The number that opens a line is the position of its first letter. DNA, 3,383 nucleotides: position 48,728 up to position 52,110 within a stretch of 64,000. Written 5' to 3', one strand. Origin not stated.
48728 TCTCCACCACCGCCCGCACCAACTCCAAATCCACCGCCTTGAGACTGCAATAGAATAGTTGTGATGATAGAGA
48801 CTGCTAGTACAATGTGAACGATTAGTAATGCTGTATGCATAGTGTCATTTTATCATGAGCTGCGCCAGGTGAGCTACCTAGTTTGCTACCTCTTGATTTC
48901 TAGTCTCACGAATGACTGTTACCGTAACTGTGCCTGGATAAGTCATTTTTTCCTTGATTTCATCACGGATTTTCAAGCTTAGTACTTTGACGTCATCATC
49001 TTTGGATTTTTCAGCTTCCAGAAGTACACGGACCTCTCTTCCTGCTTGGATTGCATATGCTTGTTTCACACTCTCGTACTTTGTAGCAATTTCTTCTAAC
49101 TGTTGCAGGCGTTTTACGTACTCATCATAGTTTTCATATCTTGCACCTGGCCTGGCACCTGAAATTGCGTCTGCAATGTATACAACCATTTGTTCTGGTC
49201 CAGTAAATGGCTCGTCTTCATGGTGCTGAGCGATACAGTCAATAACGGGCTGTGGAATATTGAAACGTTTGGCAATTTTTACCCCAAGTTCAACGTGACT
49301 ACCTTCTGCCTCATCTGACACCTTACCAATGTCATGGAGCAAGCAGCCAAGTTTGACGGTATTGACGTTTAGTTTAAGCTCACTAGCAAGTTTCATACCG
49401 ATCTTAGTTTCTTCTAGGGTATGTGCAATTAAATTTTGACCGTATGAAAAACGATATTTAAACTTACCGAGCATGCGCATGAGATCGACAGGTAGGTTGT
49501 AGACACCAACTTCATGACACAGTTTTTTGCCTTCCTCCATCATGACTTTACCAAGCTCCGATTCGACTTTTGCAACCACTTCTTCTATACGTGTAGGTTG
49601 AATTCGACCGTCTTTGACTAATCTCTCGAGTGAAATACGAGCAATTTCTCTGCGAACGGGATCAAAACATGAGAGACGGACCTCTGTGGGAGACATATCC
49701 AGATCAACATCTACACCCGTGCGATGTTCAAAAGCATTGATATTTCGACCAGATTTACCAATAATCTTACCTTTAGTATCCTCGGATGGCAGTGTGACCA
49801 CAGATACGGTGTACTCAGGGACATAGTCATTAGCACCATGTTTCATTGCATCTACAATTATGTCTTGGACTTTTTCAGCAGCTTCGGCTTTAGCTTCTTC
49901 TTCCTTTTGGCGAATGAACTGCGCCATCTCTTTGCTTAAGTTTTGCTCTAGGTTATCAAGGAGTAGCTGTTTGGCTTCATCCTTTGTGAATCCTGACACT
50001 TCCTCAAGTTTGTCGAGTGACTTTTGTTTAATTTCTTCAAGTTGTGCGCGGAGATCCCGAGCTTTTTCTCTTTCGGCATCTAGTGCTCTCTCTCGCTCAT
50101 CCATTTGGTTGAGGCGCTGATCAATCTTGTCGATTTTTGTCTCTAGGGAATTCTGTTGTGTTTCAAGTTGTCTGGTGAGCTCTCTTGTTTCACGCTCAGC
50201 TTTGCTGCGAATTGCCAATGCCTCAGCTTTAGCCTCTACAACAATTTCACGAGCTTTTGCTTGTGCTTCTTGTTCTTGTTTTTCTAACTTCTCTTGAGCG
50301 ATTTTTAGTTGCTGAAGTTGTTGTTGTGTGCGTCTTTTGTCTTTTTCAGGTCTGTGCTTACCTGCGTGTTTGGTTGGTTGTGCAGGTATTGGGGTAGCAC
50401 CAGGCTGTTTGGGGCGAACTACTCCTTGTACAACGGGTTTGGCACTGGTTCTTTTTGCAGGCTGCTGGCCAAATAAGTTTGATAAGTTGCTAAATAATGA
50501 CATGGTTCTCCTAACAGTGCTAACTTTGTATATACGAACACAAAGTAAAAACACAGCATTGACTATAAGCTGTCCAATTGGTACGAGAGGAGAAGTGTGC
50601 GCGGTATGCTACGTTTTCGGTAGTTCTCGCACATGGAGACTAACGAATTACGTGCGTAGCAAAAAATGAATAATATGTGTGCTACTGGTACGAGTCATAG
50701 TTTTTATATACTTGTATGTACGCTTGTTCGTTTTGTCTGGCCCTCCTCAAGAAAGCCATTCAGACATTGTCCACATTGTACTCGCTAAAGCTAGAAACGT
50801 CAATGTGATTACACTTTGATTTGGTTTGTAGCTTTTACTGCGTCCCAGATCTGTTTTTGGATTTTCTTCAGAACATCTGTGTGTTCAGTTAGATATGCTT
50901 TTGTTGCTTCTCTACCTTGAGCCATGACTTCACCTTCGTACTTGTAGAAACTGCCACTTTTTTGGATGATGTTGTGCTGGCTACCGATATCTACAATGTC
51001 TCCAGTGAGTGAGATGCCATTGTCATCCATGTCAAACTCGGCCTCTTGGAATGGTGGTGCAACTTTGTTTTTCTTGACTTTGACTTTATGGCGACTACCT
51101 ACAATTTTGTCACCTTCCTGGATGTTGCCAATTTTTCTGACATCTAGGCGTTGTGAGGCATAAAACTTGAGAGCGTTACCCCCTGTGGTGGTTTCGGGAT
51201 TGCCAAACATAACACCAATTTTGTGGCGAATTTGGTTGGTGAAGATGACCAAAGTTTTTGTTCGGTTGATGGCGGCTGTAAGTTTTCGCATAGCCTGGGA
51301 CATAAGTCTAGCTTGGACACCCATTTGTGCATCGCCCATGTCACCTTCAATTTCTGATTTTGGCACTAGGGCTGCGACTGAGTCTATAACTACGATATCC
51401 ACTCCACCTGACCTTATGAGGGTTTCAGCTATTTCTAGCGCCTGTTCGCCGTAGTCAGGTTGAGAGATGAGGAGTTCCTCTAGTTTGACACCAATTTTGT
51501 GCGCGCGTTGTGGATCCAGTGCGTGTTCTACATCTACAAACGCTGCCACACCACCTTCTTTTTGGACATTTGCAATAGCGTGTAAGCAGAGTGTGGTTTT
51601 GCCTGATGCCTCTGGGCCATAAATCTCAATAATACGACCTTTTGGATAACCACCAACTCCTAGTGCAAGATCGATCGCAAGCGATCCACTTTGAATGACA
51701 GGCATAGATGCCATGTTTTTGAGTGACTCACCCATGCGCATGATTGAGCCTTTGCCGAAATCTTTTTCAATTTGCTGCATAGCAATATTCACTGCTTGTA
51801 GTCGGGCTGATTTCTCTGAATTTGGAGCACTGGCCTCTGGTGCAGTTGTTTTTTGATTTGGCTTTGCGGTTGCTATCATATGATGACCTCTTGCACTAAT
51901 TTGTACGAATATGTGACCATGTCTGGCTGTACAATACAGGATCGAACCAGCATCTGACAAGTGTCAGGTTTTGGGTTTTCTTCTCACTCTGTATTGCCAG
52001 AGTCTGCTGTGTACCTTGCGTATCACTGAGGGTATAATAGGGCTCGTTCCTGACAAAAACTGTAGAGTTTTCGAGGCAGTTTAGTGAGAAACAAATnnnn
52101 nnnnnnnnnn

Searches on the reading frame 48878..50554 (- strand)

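Call 46: search_protein_families(library=pfam, proteins=[window:48878-50554:-], max_evalue=0.001)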
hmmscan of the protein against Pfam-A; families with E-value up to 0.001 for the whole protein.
window:48878-50554:- (558 aa): 4 families
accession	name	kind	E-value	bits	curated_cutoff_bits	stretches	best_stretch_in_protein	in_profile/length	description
PF12072.13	RNase_Y_N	-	7.3e-25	88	32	1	83-244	33-201/201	RNase Y N-terminal region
PF01966.28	HD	-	1.2e-15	58.2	22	1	376-465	2-114/116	HD domain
PF00013.35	KH_1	-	7.9e-06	26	21.5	1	256-305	7-60/66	KH domain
PF08668.18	HDOD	-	0.00082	19.3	22.9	0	419-446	168-195/196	HDOD domain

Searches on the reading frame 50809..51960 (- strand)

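Call 46: search_protein_families(library=pfam, proteins=[window:50809-51960:-], max_evalue=0.001)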
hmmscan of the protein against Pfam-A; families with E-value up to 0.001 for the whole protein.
window:50809-51960:- (383 aa): 6 families
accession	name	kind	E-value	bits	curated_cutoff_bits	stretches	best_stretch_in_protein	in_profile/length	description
PF00154.27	RecA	-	1.7e-128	428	27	1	56-311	2-255/262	recA bacterial DNA recombination protein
PF21096.2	RecA_C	-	1.1e-19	70.7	27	1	320-375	1-56/57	RecA C-terminal domain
PF08423.17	Rad51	-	1.7e-10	41.1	22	1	88-289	7-224/244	Rad51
PF06745.19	ATPase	-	1.7e-06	28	26.6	1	99-163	11-77/231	KaiC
PF01637.24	ATPase_2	-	1.1e-05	25.8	33.2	1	109-239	21-114/225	ATPase domain predominantly from Archaea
PF13481.12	AAA_25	-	2.4e-05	24.5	27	1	105-203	30-160/195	AAA domain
